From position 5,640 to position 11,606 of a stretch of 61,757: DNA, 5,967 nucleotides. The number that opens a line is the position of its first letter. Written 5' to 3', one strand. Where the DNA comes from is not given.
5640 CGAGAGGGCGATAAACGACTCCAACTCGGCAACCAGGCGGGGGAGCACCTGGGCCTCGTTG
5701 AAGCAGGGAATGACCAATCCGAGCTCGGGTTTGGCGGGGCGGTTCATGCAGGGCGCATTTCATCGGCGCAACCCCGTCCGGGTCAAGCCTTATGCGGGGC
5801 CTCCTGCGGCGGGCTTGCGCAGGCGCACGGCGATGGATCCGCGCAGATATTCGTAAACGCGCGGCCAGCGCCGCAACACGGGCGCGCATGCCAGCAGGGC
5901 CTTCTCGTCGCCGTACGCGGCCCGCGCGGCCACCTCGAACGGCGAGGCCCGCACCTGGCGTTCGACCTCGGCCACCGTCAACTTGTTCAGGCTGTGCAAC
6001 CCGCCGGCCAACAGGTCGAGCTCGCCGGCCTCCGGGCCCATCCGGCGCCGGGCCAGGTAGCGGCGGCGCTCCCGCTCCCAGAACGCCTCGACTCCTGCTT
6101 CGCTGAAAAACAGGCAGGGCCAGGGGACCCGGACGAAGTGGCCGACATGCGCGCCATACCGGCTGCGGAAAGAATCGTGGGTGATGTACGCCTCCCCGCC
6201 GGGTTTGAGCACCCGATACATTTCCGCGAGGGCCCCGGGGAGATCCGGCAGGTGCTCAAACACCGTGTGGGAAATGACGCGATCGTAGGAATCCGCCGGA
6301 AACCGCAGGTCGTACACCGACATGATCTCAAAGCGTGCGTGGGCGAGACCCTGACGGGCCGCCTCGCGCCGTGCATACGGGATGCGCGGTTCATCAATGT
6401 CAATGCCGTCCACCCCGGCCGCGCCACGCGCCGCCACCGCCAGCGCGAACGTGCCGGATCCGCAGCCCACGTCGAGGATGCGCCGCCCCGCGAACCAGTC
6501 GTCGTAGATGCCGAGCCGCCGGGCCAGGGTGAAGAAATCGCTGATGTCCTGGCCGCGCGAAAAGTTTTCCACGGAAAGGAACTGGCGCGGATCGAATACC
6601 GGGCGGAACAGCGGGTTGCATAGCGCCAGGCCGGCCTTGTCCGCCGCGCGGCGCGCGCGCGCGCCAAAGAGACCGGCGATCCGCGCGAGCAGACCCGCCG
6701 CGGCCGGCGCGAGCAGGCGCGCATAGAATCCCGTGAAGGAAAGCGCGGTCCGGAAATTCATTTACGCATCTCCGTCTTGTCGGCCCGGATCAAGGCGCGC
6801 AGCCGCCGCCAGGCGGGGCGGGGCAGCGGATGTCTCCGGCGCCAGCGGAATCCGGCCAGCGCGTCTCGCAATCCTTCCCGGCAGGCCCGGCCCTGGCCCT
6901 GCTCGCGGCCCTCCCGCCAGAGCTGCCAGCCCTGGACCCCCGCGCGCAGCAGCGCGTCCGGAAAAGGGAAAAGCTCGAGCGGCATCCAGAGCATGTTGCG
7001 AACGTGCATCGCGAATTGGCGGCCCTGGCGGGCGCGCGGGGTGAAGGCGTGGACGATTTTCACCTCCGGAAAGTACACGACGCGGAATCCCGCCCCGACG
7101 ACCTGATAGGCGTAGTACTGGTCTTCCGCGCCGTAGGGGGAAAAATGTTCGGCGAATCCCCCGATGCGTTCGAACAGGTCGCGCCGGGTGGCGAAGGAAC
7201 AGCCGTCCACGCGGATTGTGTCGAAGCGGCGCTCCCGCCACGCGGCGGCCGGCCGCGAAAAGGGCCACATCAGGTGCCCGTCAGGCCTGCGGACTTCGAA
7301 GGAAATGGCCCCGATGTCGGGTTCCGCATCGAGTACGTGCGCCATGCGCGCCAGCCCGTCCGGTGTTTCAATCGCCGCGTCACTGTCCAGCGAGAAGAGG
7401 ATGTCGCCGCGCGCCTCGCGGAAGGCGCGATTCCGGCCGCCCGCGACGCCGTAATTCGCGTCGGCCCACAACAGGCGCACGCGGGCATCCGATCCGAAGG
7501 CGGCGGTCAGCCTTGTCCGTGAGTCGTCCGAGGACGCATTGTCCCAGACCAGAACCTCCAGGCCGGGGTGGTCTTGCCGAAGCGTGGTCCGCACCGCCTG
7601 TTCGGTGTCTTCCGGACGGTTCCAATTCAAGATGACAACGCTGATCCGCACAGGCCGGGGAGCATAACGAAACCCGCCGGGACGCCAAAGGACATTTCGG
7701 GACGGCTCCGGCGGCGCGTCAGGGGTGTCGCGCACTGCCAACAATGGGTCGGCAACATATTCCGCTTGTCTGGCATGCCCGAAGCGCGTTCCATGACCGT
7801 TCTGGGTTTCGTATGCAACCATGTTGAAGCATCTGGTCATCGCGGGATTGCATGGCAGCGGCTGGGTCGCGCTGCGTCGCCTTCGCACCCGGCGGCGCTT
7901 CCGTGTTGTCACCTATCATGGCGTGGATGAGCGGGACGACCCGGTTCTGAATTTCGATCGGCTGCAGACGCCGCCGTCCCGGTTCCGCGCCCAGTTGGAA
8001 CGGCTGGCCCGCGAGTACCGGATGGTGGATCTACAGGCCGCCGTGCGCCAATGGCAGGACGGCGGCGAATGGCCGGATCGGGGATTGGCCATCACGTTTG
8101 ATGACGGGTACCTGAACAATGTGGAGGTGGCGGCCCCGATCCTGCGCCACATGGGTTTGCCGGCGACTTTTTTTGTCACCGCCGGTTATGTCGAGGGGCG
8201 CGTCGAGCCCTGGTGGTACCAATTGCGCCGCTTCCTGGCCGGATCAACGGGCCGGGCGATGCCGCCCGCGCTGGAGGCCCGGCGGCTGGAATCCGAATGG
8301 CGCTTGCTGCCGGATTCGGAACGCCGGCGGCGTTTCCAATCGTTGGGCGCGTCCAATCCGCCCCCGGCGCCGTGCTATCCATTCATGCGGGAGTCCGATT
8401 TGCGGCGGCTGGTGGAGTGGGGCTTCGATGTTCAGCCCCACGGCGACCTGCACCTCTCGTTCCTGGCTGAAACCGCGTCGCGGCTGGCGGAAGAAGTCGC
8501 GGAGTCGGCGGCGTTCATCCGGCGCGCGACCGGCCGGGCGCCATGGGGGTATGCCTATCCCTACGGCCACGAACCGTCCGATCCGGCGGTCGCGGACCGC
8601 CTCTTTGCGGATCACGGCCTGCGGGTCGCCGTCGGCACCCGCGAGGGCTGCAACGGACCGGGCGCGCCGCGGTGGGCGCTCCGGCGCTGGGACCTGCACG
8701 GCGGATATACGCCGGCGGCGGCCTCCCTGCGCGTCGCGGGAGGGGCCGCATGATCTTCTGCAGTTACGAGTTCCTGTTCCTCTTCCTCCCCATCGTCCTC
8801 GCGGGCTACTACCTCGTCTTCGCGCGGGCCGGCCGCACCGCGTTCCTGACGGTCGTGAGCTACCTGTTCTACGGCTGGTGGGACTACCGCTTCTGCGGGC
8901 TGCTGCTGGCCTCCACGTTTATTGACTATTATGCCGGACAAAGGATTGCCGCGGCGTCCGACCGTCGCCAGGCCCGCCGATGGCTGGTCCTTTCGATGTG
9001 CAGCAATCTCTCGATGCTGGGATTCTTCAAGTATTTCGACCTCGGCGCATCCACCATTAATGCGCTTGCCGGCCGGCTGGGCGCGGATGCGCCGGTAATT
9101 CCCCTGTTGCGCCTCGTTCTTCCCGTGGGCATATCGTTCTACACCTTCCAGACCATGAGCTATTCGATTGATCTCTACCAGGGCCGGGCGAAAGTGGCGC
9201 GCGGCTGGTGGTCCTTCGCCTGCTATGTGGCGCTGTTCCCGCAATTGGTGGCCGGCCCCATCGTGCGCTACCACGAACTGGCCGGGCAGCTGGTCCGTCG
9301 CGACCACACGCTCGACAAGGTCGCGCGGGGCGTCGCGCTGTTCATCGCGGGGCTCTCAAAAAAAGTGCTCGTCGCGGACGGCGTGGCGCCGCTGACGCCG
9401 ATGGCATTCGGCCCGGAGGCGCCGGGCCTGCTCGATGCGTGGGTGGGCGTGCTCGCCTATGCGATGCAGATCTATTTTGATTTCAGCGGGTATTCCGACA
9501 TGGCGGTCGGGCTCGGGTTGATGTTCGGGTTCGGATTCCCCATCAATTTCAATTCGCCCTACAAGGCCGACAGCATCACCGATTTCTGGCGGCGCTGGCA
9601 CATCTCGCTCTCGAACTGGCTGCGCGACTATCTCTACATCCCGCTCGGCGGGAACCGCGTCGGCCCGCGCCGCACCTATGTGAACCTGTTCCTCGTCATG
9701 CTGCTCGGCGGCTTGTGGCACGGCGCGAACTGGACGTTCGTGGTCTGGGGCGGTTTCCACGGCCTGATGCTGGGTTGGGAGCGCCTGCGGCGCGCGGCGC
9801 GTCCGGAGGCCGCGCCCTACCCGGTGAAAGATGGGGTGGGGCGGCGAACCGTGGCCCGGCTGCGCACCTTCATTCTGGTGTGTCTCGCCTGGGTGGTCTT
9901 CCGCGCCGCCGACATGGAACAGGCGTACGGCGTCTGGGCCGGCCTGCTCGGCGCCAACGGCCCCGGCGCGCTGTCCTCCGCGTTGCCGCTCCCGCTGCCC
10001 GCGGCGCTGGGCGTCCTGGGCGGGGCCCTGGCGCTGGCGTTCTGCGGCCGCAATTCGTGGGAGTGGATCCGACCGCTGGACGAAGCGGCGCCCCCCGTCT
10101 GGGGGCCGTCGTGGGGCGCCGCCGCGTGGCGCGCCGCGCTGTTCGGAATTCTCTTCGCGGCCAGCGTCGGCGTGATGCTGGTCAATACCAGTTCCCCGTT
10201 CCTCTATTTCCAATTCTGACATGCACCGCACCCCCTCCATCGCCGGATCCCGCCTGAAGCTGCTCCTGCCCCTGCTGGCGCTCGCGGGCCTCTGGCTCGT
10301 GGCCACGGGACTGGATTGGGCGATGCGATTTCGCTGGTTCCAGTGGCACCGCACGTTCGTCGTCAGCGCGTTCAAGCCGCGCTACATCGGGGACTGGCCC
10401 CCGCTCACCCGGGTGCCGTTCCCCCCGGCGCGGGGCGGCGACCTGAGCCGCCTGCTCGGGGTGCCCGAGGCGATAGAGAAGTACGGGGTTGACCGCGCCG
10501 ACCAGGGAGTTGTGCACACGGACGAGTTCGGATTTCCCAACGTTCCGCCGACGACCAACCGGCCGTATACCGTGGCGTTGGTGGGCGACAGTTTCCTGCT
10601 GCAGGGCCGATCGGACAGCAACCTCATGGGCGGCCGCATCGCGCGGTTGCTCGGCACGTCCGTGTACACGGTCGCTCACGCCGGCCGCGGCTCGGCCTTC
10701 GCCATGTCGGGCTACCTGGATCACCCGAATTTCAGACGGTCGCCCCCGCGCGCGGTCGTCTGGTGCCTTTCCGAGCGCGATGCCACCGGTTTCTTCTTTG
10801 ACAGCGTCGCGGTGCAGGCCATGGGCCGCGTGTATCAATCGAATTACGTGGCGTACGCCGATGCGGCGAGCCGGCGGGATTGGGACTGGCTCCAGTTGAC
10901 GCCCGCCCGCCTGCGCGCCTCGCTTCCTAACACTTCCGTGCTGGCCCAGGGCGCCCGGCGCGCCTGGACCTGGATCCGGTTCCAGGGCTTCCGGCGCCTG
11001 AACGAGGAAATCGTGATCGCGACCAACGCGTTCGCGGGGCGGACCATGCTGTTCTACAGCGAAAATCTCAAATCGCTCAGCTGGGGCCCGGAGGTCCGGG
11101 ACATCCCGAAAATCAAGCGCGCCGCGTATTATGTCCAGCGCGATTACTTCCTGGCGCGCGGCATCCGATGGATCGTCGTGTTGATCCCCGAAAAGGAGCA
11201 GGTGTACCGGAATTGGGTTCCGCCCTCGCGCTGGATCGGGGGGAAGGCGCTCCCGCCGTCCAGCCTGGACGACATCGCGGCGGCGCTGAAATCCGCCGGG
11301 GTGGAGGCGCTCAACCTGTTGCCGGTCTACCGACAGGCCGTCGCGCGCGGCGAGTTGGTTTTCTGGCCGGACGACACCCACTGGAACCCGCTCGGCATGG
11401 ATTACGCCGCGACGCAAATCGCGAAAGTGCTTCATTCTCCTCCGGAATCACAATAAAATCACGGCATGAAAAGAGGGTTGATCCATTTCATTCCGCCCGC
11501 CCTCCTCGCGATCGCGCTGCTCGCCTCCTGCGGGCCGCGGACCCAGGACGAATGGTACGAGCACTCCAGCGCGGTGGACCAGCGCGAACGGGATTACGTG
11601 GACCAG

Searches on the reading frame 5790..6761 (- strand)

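Call 33: search_protein_families(library=pfam, proteins=[window:5790-6761:-], max_evalue=0.0001)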
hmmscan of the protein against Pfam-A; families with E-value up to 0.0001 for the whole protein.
window:5790-6761:- (323 aa): 10 families
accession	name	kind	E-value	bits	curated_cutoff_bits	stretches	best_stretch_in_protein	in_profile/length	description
PF13649.12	Methyltransf_25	-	7.7e-24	84.7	27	1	95-189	1-97/97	Methyltransferase domain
PF08241.18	Methyltransf_11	-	2.7e-23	82.9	21.2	1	96-193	1-95/95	Methyltransferase domain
PF13847.12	Methyltransf_31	-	2.9e-20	72.9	27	1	92-195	4-111/145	Methyltransferase domain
PF13489.12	Methyltransf_23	-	1.2e-16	61.3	27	1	90-195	21-118/164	Methyltransferase domain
PF08242.18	Methyltransf_12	-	1.6e-16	61.2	30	1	96-189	1-96/98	Methyltransferase domain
PF01209.24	Ubie_methyltran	-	1.4e-12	48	20.1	1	92-194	48-152/233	ubiE/COQ5 methyltransferase family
PF06325.19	PrmA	-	7.3e-09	36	22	1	92-190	162-255/296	Ribosomal protein L11 methyltransferase (PrmA)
PF02353.26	CMAS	-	9.7e-07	28.8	27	1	91-190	62-161/273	Mycolic acid cyclopropane synthetase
PF05175.20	MTS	-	4.9e-06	26.7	23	1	92-165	32-105/170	Methyltransferase small domain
PF08003.17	Methyltransf_9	-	4.5e-05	23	23.8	1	91-190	115-214/315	Protein of unknown function (DUF1698)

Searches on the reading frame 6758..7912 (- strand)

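Call 33: search_protein_families(library=pfam, proteins=[window:6758-7912:-], max_evalue=0.0001)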
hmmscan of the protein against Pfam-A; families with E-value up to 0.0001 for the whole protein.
window:6758-7912:- (384 aa): 5 families
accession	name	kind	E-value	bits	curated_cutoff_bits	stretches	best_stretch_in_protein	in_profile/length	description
PF00535.33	Glycos_transf_2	-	3.2e-20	73.2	23.3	1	91-250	1-167/168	Glycosyl transferase family 2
PF13641.12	Glyco_tranf_2_3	-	2e-12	48.1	27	1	89-292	2-215/230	Glycosyltransferase like family 2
PF10111.15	Glyco_tranf_2_2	-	3.3e-08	33.8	27.3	1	104-194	16-106/276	Glycosyltransferase like family 2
PF13506.12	Glyco_transf_21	-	1.5e-06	28.2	21.7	1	162-303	24-168/174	Glycosyl transferase family 21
PF02709.20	Glyco_transf_7C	-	7.7e-05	22.7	23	0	236-283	20-67/78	N-terminal domain of galactosyltransferase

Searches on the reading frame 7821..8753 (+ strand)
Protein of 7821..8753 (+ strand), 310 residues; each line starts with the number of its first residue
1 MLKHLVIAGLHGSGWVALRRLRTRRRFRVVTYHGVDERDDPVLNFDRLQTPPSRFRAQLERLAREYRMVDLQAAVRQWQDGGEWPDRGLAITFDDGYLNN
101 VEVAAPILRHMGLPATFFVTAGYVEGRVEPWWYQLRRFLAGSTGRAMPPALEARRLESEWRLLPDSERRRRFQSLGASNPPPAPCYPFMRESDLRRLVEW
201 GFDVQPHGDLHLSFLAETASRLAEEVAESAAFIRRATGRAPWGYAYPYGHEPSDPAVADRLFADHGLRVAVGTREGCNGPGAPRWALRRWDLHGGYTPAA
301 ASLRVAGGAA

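Call 33: search_protein_families(library=pfam, proteins=[window:7821-8753:+], max_evalue=0.0001)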
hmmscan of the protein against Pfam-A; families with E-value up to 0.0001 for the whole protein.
window:7821-8753:+ (310 aa): 1 family
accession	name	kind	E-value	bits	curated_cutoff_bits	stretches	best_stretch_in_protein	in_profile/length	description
PF01522.26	Polysacc_deac_1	-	2.9e-17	63.2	23.1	1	85-254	5-111/124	Polysaccharide deacetylase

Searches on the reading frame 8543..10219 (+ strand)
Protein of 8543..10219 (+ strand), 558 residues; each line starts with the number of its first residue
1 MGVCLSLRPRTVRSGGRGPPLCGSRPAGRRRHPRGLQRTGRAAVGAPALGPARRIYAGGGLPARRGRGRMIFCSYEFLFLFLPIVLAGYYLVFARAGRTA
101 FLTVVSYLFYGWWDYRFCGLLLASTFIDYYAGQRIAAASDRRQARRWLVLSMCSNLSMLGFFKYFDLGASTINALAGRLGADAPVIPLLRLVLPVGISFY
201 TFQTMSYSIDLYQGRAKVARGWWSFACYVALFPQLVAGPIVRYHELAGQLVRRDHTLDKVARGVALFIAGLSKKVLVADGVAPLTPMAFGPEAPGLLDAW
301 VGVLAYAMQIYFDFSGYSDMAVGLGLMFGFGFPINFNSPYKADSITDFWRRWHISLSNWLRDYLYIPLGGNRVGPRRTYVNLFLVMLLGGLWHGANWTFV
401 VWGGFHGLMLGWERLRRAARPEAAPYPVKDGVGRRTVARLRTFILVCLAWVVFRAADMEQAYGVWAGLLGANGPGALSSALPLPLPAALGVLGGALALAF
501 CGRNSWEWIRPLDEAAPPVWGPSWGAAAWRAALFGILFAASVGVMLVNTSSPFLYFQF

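Call 33: search_protein_families(library=pfam, proteins=[window:8543-10219:+], max_evalue=0.0001)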
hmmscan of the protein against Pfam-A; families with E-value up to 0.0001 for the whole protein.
window:8543-10219:+ (558 aa): 2 families
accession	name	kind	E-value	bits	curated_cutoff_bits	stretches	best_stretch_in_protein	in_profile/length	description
PF03062.24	MBOAT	-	4e-31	109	27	1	225-415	84-296/337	MBOAT, membrane-bound O-acyltransferase family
PF13813.11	MBOAT_2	-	2.5e-05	24.9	25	1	334-395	3-66/85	Membrane bound O-acyl transferase family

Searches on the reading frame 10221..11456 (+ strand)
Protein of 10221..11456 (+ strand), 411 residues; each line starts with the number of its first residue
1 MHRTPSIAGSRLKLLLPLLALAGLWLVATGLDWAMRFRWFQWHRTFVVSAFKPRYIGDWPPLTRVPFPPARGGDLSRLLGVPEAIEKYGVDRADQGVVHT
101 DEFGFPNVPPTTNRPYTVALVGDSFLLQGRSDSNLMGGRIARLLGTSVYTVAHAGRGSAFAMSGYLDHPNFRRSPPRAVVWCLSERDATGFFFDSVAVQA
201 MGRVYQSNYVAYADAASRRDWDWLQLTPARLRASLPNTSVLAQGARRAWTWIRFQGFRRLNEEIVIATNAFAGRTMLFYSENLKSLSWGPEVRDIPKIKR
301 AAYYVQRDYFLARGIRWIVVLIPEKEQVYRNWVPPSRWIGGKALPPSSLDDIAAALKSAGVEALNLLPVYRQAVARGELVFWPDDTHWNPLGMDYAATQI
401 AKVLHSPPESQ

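Call 33: search_protein_families(library=pfam, proteins=[window:10221-11456:+], max_evalue=0.0001)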
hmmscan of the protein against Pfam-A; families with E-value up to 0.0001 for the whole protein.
window:10221-11456:+ (411 aa): 1 family
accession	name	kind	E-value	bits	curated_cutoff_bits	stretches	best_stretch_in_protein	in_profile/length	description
PF16822.11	ALGX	-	4.1e-26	92.7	26.5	2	308-406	37-132/268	SGNH hydrolase-like domain, acetyltransferase AlgX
